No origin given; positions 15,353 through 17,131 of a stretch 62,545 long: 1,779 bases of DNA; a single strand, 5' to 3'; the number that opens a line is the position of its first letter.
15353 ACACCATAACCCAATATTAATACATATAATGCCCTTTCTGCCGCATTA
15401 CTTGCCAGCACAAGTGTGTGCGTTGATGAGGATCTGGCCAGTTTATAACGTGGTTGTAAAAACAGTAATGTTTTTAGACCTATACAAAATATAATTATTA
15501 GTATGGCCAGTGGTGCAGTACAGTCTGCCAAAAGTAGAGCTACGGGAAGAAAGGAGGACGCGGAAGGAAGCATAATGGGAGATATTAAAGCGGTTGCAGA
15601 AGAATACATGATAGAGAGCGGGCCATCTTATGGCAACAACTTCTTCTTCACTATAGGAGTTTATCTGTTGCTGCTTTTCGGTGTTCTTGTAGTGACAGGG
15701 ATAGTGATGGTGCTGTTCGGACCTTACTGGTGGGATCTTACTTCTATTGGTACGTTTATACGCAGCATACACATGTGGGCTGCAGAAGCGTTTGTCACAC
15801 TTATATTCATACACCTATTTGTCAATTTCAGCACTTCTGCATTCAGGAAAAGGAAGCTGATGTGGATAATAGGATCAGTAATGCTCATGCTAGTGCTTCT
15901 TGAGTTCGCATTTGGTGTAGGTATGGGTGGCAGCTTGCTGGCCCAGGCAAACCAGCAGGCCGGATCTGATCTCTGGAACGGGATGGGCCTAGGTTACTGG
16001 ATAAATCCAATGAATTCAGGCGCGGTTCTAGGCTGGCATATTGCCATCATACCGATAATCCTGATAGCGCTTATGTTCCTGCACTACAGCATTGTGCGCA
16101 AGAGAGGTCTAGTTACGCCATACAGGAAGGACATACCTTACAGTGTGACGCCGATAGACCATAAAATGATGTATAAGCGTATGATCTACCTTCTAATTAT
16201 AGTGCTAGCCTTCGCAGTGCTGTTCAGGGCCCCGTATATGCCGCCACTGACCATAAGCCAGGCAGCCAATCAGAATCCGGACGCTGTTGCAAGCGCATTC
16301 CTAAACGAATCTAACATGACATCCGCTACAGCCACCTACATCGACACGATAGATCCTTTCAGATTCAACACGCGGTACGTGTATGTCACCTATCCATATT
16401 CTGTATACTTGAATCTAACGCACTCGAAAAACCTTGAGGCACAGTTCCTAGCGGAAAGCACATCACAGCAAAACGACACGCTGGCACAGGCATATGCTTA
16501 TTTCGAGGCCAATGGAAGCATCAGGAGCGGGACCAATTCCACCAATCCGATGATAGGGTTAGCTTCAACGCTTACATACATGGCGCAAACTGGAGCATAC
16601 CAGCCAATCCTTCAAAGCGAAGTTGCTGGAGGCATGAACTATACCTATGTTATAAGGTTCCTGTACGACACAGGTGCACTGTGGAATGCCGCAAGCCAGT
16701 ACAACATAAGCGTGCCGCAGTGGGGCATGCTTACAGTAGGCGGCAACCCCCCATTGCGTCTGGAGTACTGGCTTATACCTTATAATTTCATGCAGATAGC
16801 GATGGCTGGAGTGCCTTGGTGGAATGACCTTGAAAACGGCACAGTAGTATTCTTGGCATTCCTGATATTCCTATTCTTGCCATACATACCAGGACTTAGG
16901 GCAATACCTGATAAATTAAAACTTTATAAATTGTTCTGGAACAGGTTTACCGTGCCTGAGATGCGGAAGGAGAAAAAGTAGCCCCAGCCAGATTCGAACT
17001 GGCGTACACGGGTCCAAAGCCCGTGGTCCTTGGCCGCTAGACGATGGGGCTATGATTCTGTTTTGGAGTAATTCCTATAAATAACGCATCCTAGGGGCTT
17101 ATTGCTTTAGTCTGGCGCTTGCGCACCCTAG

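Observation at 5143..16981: Bacterial-style coproporphyrin-dependent haem gene set clustered in an archaeal genome, together with an AhbD-like radical SAM enzyme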

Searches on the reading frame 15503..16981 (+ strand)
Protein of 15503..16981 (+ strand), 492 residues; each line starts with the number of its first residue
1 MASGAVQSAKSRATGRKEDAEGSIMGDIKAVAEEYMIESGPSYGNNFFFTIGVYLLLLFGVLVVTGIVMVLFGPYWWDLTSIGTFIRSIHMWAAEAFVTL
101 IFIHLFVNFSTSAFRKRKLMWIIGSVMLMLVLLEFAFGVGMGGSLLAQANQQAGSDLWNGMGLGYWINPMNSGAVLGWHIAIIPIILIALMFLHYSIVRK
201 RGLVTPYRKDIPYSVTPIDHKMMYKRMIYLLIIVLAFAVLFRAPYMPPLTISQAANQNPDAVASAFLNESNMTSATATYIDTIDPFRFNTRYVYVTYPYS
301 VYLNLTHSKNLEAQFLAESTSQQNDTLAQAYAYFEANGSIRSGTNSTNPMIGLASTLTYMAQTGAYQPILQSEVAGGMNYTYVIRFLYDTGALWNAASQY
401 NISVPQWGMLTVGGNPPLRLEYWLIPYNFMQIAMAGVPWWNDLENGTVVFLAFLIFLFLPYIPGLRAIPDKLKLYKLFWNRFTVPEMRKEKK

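Call 3: search_protein_families(library=pfam, proteins=[window:15503-16981:+], max_evalue=0.01)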
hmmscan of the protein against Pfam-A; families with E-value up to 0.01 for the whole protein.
window:15503-16981:+ (492 aa): 3 families
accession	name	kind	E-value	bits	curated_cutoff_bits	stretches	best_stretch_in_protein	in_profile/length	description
PF13631.11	Cytochrom_B_N_2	-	1.6e-15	58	27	1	96-241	2-159/169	Cytochrome b(N-terminal)/b6/petB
PF00033.24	Cytochrome_B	-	0.00013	22.4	27.2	1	48-135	13-112/189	Cytochrome b/b6/petB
PF14358.11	DUF4405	-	0.00022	22.1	26.7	1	52-108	3-65/66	Domain of unknown function (DUF4405)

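Call 4: search_protein_families(library=ncbifam, proteins=[window:15503-16981:+], max_evalue=0.01)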
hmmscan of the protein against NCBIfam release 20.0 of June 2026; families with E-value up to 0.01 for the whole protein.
window:15503-16981:+ (492 aa): 4 families
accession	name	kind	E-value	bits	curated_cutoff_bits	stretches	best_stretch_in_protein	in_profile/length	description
NF040969.1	cytb_ExtP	equivalog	2e-10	40.9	290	1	46-204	22-203/205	selenite/tellurite reduction operon b-type cytochrome ExtP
NF041076.1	cyt_b_SoxC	equivalog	2.1e-10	40.1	740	1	83-213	71-209/542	proton pump complex cytochrome B SoxC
NF002990.0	PRK03735.1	subfamily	3.9e-08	33.3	325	1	80-137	84-141/223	cytochrome b6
NF050120.1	bc1_QcrB_actin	exception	2.2e-07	30.1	500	1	83-199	88-216/458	cytochrome bc1 complex cytochrome b subunit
